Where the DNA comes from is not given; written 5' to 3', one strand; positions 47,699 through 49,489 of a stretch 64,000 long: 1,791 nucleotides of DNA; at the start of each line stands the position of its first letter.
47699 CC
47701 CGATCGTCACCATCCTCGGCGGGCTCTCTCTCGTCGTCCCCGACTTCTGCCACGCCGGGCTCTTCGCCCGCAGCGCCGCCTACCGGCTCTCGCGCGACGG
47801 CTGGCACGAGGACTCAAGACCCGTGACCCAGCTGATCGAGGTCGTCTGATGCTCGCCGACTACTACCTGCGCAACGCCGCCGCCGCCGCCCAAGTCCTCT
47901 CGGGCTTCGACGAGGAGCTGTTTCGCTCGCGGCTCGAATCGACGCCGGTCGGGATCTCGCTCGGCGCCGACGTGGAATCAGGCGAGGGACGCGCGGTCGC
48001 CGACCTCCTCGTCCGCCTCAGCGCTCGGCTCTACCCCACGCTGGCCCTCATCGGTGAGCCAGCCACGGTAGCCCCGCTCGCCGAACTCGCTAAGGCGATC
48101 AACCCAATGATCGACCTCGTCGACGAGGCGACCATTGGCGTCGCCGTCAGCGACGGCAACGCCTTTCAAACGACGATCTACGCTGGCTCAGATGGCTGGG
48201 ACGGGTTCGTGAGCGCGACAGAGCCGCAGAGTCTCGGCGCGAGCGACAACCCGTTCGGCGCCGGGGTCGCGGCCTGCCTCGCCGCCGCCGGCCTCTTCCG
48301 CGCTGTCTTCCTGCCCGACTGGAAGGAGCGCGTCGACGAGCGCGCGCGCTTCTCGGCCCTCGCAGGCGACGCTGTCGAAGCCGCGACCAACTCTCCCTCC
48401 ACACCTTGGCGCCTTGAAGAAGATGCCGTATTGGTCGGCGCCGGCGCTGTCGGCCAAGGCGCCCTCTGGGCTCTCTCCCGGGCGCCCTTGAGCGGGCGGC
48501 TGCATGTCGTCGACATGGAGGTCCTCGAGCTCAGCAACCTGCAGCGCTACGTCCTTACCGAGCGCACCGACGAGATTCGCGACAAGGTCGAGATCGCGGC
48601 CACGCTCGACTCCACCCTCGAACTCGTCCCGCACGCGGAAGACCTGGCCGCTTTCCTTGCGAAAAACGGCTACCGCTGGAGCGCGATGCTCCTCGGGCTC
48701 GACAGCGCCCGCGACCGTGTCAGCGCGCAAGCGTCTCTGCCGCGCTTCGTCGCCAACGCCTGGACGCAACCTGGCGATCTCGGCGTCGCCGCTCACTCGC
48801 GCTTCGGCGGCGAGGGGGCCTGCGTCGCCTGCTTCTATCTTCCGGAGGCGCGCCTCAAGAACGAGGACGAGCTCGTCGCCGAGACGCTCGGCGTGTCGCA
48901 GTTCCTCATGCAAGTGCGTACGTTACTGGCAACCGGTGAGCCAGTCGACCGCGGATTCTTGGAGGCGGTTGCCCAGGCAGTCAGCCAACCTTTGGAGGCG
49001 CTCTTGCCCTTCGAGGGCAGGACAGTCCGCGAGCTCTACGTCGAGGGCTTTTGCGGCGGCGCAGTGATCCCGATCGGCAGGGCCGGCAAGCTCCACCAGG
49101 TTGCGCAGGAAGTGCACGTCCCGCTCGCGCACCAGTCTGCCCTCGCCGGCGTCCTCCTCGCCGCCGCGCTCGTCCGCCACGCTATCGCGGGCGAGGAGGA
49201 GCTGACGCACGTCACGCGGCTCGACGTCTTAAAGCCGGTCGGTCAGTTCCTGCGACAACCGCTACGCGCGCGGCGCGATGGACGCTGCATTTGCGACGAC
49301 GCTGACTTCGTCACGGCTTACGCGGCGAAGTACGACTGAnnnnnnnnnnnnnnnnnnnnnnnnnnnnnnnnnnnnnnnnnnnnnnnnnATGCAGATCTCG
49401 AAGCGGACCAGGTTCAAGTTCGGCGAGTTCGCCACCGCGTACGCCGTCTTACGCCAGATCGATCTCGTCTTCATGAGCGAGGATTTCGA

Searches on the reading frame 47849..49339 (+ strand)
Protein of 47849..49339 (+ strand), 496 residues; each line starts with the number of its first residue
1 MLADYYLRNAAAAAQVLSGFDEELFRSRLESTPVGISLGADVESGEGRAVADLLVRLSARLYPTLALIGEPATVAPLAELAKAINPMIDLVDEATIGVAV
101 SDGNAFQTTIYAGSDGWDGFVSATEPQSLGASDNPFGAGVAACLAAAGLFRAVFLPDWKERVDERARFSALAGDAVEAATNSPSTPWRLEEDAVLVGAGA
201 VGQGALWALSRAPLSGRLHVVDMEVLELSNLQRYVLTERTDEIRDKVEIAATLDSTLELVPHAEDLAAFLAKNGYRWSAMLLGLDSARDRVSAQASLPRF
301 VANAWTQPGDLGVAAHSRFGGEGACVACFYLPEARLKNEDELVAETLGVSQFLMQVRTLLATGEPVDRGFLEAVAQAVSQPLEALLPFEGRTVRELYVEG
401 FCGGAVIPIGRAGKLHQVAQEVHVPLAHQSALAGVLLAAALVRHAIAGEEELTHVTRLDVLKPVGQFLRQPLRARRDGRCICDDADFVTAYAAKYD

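Call 4: search_protein_families(library=pfam, proteins=[window:47849-49339:+], max_evalue=0.1)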
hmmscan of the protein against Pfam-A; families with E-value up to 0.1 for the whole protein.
window:47849-49339:+ (496 aa): 2 families
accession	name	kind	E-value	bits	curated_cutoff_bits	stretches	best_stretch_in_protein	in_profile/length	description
PF14459.11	Prok-E2_C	-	1e-16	61.7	25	1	44-154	9-128/129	Prokaryotic E2 family C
PF00899.27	ThiF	-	2.1e-08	34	28.1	1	193-252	23-81/238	ThiF family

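Call 5: search_protein_families(library=padloc, proteins=[window:47849-49339:+], max_evalue=0.1)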
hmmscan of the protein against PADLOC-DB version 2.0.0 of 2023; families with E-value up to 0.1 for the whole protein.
window:47849-49339:+ (496 aa): 13 families
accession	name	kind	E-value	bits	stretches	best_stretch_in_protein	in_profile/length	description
PDLC03847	BilD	-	2.2e-12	44.4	1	94-252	112-274/453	-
PDLC00839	E1-E2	-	7.5e-05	19.2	1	191-238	371-417/602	E1-E2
PDLC00856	E1-E2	-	0.00015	18.4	1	188-254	320-385/573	E1-E2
PDLC00835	E1-E2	-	0.00016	18.2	1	186-267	369-448/778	E1-E2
PDLC00836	E1-E2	-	0.0002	18.1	1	190-240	341-390/602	E1-E2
PDLC00829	E1-E2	-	0.00089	16.5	1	192-240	173-220/426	E1-E2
PDLC00840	E1-E2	-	0.0014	15.7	1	194-269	217-288/458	E1-E2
PDLC00843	E1-E2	-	0.0024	14.5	1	193-242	321-369/575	E1-E2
PDLC00848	E1-E2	-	0.0024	14.2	1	192-243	376-426/607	E1-E2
PDLC00838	E1-E2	-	0.012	11.7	1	192-254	323-384/736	E1-E2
PDLC00834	E1-E2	-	0.013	12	1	194-248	306-360/564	E1-E2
PDLC00837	E1-E2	-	0.014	12.1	1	192-236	327-370/593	E1-E2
PDLC00832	E1-E2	-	0.014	11.6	1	192-237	340-384/588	E1-E2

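Call 6: search_protein_families(library=ncbifam, proteins=[window:47849-49339:+], max_evalue=0.1)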
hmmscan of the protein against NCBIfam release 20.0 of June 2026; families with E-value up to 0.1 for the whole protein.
window:47849-49339:+ (496 aa): 14 families
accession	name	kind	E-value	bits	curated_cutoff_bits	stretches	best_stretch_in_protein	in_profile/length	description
TIGR02356.1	adenyl_thiF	equivalog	3.4e-07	29.9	275.25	1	189-252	19-82/203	thiazole biosynthesis adenylyltransferase ThiF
NF047750.1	SAMPActivE1UbaA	equivalog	5.1e-07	29.3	450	1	189-257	31-98/270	SAMP-activating enzyme E1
NF004281.0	PRK05690.1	subfamily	2.1e-06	27.2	266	1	193-252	35-93/250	molybdopterin-synthase adenylyltransferase MoeB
NF006444.0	PRK08762.1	equivalog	2.1e-06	26.6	449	1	192-252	149-208/387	molybdopterin-synthase adenylyltransferase MoeB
TIGR02355.1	moeB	equivalog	6.3e-06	25.7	376.55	1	193-262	27-93/240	molybdopterin-synthase adenylyltransferase MoeB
NF004111.0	PRK05600.1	equivalog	1.9e-05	24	437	1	188-252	38-102/371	ThiF family adenylyltransferase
NF009123.0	PRK12475.1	subfamily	2.6e-05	23.6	510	1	191-246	25-79/338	MoeB/ThiF family adenylyltransferase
NF005902.0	PRK07878.1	equivalog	5.4e-05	22.2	647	1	189-251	40-102/392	adenylyltransferase/sulfurtransferase MoeZ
NF005646.0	PRK07411.1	equivalog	0.0034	16.5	633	1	194-262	42-107/390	molybdopterin-synthase adenylyltransferase MoeB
NF058523.1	6A-MBL_cap2_3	equivalog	0.0063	15.1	320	1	180-252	289-358/665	anti-phage 6A-MBL system cap2_3 protein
NF006077.0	PRK08223.1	equivalog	0.0068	15.4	266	1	195-253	33-90/296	hypothetical protein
NF006395.0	PRK08644.1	equivalog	0.0095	15.6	159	1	190-234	29-73/215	sulfur carrier protein ThiS adenylyltransferase ThiF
TIGR01408.1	Ube1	subfamily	0.012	13.3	750.05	1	193-255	422-488/1008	ubiquitin-activating enzyme E1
NF006204.0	PRK08328.1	equivalog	0.029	14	339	0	194-241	31-77/231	hypothetical protein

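Call 8: search_solved_structures(query=window:47849-49339:+, max_evalue=0.01, show_alignments=2)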
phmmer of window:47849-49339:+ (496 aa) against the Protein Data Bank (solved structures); distinct sequences matched with E-value up to 0.01: 11.
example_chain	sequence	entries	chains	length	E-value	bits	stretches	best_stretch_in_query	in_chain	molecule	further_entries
8tyz_A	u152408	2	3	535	3e-95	322.9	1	2-495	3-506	E1(BilD)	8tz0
2nvu_B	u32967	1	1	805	5.8e-05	25.2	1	142-287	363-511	Maltose binding protein/NEDD8-activating enzyme E1 catalytic subunit chimera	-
1yov_B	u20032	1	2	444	0.00014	24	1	181-287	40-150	Ubiquitin-activating enzyme E1C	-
3gzn_B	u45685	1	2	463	0.00014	23.9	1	181-287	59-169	NEDD8-activating enzyme E1 catalytic subunit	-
3dbh_B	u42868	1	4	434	0.00014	23.9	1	182-287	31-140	NEDD8-activating enzyme E1 catalytic subunit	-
3dbl_B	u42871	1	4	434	0.00015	23.9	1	182-287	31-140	NEDD8-activating enzyme E1 catalytic subunit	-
3dbr_B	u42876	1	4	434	0.00015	23.9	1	182-287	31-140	NEDD8-activating enzyme E1 catalytic subunit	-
1tt5_B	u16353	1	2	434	0.00015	23.9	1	182-287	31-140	ubiquitin-activating enzyme E1C isoform 1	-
1r4m_B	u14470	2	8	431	0.00019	23.5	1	184-287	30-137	ubiquitin-activating enzyme E1C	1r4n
8se9_A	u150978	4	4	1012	0.008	18.1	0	193-253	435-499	Ubiquitin-like modifier-activating enzyme 7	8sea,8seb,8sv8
8oif_A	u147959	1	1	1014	0.0081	18.1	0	193-253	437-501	Ubiquitin-like modifier-activating enzyme 7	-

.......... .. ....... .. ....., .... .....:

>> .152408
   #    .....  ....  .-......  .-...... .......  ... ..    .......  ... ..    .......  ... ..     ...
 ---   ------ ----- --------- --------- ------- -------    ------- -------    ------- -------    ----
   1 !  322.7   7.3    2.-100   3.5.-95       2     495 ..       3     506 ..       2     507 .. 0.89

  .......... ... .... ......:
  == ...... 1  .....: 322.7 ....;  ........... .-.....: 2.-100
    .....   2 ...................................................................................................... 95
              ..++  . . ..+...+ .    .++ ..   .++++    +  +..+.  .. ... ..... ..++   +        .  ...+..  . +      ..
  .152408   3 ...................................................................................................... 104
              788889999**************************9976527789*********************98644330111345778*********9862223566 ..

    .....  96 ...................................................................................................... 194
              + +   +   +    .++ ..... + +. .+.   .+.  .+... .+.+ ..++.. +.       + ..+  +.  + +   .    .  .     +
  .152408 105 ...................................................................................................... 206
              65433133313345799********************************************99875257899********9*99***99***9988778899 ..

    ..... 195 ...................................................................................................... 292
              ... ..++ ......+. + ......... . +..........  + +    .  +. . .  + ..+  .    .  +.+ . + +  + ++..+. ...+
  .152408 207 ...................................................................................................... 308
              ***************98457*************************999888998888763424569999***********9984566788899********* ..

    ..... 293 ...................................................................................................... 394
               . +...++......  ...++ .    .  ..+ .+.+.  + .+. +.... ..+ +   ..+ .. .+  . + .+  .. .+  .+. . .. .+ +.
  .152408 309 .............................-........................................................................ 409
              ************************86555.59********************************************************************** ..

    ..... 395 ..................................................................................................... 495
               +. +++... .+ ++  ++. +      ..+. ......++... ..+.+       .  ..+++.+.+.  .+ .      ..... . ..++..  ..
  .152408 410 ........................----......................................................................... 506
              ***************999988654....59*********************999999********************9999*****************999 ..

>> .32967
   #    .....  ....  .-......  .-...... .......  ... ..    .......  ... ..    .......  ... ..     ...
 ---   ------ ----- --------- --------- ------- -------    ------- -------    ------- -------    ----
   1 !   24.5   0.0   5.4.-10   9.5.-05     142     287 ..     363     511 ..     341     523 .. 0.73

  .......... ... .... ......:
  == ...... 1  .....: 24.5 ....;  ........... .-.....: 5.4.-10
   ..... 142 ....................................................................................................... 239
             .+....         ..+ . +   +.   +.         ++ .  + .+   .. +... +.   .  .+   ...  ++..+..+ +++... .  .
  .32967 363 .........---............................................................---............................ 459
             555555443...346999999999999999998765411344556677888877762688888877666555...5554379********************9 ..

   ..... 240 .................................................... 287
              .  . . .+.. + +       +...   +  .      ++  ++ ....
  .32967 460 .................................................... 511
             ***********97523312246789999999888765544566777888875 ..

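Call 25: find_homologous_proteins(query=window:47849-49339:+, max_evalue=1e-10)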
Query window:47849-49339:+ (496 aa): 1311 proteins with E <= 1e-10 among 8000 candidates; the best 120 are listed.
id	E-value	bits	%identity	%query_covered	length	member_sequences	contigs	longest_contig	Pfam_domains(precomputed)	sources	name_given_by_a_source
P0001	2.2e-295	998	92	100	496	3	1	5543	PF00899.28,PF14459.11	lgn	-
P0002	8.7e-288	973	90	100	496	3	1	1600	PF00899.28,PF14459.11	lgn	-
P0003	3.4e-262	888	82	100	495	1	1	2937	PF00899.28,PF14459.11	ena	-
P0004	5.5e-255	864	79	100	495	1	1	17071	PF00899.28,PF14459.11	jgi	jgi:hypothetical protein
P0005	6.2e-252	854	78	100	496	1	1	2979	PF00899.28,PF14459.11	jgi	jgi:hypothetical protein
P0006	2.8e-244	829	74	100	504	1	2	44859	PF00899.28,PF14459.11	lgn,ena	-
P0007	3.9e-243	825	75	100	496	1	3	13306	PF00899.28,PF14459.11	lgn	-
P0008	3.7e-235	799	74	100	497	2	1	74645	PF00899.28,PF14459.11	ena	-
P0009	4.9e-225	766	71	100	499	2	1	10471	PF00899.28,PF14459.11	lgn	-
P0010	4.7e-222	756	70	100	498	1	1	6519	PF00899.28,PF14459.11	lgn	-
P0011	2.8e-220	750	70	100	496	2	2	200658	PF00899.28,PF14459.11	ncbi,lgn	-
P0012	6.1e-216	736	68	100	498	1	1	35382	PF00899.28,PF14459.11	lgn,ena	-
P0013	1.9e-215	734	71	97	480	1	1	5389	PF00899.28,PF14459.11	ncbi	ncbi:MAG: ThiF family adenylyltransferase [Solirubrobacteraceae bacterium]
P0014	9.0e-211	719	67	100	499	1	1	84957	PF00899.28,PF14459.11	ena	-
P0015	7.8e-204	696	66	100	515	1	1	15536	PF00899.28,PF14459.11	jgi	jgi:hypothetical protein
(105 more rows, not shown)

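Call 27: find_related_loci(query=A1, collection=genome_contigs, flank=10000)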
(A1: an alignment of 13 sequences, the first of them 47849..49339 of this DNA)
Query A1 (496 aa) in genome_contigs; peptide patterns used: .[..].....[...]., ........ (x = any residue, [..] = any of these).
85 stretches matched a pattern; 54 encode a relative of the query (tblastn E <= 1e-3); 54 distinct loci.
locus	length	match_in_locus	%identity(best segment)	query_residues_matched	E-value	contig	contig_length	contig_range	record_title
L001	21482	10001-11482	70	1-495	0e+0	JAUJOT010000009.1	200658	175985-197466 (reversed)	MAG: Solirubrobacteraceae bacterium isolate YX3bin26 opera_contig_132, whole genome shotgun sequence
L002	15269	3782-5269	57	2-495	2e-170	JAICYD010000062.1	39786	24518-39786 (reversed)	MAG: Streptosporangiaceae bacterium isolate LS_FP_2_bin.164 k141_3088385_length_39786_cov_19.4334, whole genome shotgun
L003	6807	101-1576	59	1-495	7e-170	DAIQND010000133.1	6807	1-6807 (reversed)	MAG TPA_asm: Solirubrobacteraceae bacterium isolate CTOTU3125 NODE_1639_length_6807_cov_3.562500, whole genome shotgun s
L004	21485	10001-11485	51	2-495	7e-154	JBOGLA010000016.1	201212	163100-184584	MAG: Terriglobales bacterium isolate TC-S_metawrap_bin.7 k127_3112791, whole genome shotgun sequence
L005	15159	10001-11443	59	1-495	1e-153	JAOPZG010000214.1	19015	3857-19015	MAG: Conexibacter sp. isolate RYN_248 scaffold_6256645, whole genome shotgun sequence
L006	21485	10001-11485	51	2-495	4e-151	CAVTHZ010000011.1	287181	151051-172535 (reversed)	MAG: uncultured Acidobacteriaceae bacterium isolate MFD05705.bin.2.13 genome assembly, contig: contig_62467, whole genom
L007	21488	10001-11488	51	2-495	4e-145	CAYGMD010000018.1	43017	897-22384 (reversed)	MAG TPA_asm: uncultured Acidobacterium sp. isolate ERP113451_co6_2 genome assembly, contig: NODE_179_length_43017_cov_19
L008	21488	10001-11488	88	1-496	0e+0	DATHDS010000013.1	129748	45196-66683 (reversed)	MAG TPA_asm: Gaiellaceae bacterium isolate SMAG_U12400 k141_108688, whole genome shotgun sequence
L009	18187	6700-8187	54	2-495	2e-136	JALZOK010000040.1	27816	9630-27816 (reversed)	MAG: Actinomycetota bacterium isolate MSU bin109 SD1459_NODE_211_length_27816_cov_2.119903, whole genome shotgun sequenc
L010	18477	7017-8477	51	2-495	2e-134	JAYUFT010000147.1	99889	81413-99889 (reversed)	MAG: Candidatus Dormiibacterota bacterium isolate GFS_7852 GFS_7852_146, whole genome shotgun sequence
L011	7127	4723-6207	48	2-495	3e-130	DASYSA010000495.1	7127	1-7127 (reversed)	MAG TPA_asm: Blastocatellia bacterium isolate SMAG_U4525 k141_3000430, whole genome shotgun sequence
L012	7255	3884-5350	47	2-495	6e-127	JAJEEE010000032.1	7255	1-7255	MAG: Acidobacteria bacterium isolate p16x34bins.10 k141_39376, whole genome shotgun sequence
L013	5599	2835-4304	47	2-495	4e-126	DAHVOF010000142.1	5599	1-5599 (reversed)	MAG TPA_asm: Actinobacteria bacterium isolate clean582 k141_67133, whole genome shotgun sequence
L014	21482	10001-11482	47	2-495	6e-124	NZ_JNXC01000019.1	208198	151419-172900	Saccharothrix sp. NRRL B-16314 contig19.1, whole genome shotgun sequence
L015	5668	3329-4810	48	2-495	1e-122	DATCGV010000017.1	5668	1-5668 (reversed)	MAG TPA_asm: Candidatus Limnocylindrales bacterium isolate SMAG_U7816 k141_7698, whole genome shotgun sequence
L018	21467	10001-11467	48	2-495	8e-118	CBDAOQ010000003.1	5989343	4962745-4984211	MAG: Candidatus Versatilivorator sp. isolate 6a61018a-c988-4e23-9d40-021d3d713c5d genome assembly, contig: contig_3, who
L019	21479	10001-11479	47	2-494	3e-117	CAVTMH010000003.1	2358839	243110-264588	MAG: uncultured Chloroflexia bacterium isolate MFD05747.bin.1.75 genome assembly, contig: contig_814, whole genome shotg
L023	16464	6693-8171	43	2-496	1e-114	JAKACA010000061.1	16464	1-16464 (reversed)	MAG: Actinomycetes bacterium isolate WH2.bin64 NODE_6162_length_16464_cov_1.857257, whole genome shotgun sequence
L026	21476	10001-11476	45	2-495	5e-112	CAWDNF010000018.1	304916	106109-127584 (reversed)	MAG: uncultured Solirubrobacterales bacterium isolate MFD09603.bin.2.251 genome assembly, contig: contig_8123, whole gen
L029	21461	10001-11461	47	4-495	1e-107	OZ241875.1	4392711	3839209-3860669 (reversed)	MAG: bacterium isolate fde39c58-18aa-4d93-bb40-cd1cf9ece30f genome assembly, chromosome: 1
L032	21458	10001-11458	48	4-495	6e-105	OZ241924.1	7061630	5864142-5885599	MAG: Bryobacterales bacterium isolate ec3cd7dd-fe08-42ca-8104-b6e80085a40d genome assembly, chromosome: 1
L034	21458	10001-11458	48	4-495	9e-109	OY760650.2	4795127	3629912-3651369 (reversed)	MAG: Terriglobia bacterium isolate 5d79d33f-5ea2-468b-941e-0445094ce055 genome assembly, chromosome: 1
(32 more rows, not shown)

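Call 69: search_dna_similar(query=window:47849-49339:+, collection=plasmids, mode=protein, max_rows=25, max_evalue=1e-20)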
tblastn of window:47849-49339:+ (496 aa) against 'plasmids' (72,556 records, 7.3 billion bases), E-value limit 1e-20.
Records with a match: 12; places in all: 12; records where one place covers at least 80% of the query: 12.
Best place of each record, by identity: <60% 12.
By first word of the organism name: Sinorhizobium 5; Rhizobium 4; Mesorhizobium 3.
By predicted mobility (MOB-suite, as given by PLSDB): conjugative 9; non-mobilizable 3.
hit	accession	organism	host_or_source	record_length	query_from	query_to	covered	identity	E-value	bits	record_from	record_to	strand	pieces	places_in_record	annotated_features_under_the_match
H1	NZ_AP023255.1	Mesorhizobium sp. 131-3-5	Lotus japonicus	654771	2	495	100%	38.5%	2e-64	233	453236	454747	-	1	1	E2 ligase fold family C protein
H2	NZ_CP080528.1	Mesorhizobium sp. AR07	Oxytropis sp.,Cell culture,root nodule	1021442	2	495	100%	37.9%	1e-65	237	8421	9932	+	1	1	record has no annotation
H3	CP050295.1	Mesorhizobium loti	Oxytropis kamtschatica,cell ...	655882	2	495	100%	37.7%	5e-65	235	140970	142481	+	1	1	E2 ligase fold family C protein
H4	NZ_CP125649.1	Rhizobium sp. BT04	Phaseolus vulgaris,Pure culture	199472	2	495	100%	37.0%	7e-52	197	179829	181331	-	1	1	E2 ligase fold family C protein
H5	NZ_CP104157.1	Rhizobium sophoriradicis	Phaseolus vulgaris,cell culture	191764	2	495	100%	37.0%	9e-52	196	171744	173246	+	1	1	E2 ligase fold family C protein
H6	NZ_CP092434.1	Rhizobium sp. K102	Phaseolus vulgaris,Cell culture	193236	2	495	100%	37.0%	9e-52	196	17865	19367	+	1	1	E2 ligase fold family C protein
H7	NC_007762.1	Rhizobium etli CFN 42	-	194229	2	495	100%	37.0%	9e-52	196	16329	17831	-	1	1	E2 ligase fold family C protein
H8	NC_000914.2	Sinorhizobium fredii NGR234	-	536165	26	495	95%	37.1%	2e-59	219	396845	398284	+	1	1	E2 ligase fold family C protein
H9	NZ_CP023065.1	Sinorhizobium sp. CCBAU 05631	G.max,nodule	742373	26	495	95%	36.9%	5e-59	218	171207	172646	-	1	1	E2 ligase fold family C protein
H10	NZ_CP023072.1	Sinorhizobium fredii CCBAU 83666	G.max,nodule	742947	26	495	95%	36.9%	5e-59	218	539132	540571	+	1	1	E2 ligase fold family C protein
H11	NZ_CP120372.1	Sinorhizobium numidicum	Argyrolobium uniflorum,Cell culture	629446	46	495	91%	37.9%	1e-59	219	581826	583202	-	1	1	E2 ligase fold family C protein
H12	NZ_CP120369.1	Sinorhizobium numidicum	Argyrolobium uniflorum,Cell culture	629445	46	495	91%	37.9%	1e-59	219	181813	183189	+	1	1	E2 ligase fold family C protein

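Call 70: get_annotated_region(hit=H8, flank=5000)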
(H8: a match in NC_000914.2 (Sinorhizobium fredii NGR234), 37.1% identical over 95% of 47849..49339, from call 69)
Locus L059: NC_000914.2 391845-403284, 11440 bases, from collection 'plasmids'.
description: Sinorhizobium fredii NGR234 plasmid pNGR234a, complete sequence
organism: Sinorhizobium fredii NGR234 (NCBI taxid 394)
taxonomy: Bacteria; Pseudomonadota; Alphaproteobacteria; Hyphomicrobiales; Rhizobiaceae; Sinorhizobium; Sinorhizobium fredii; Sinorhizobium fredii NGR234
host: -; source: -; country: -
typing (MOB-suite, as given by PLSDB): conjugative; replicon rep_cluster_473; relaxase MOBQ; mating-pair formation MPF_T
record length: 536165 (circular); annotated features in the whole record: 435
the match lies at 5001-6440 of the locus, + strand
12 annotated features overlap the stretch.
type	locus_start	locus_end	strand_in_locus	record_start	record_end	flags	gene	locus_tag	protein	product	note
CDS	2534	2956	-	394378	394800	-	-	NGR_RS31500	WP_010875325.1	type II toxin-antitoxin system VapC family toxin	-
CDS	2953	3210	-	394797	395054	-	-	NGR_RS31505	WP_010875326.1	plasmid stability protein stbC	-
CDS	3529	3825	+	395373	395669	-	-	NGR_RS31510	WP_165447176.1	DUF2604 domain-containing protein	-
CDS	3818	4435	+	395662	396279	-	-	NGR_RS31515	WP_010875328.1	putative metal-binding protein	-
CDS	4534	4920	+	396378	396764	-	-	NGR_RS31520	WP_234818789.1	Mov34/MPN/PAD-1 family protein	-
CDS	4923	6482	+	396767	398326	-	-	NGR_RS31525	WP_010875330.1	E2 ligase fold family C protein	-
CDS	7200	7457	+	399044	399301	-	-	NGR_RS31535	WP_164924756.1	hypothetical protein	-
CDS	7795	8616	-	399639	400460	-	-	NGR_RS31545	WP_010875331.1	YecA family protein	-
CDS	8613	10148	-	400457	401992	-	-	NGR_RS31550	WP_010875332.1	IS66-like element IS693 family transposase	GO:0006313 - DNA transposition [Evidence IEA]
CDS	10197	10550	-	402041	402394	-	tnpB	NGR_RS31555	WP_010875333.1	IS66 family insertion sequence element accessory protein TnpB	-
CDS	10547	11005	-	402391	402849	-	-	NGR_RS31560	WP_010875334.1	transposase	GO:0006313 - DNA transposition [Evidence IEA]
CDS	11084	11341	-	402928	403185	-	-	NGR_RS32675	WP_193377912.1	hypothetical protein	-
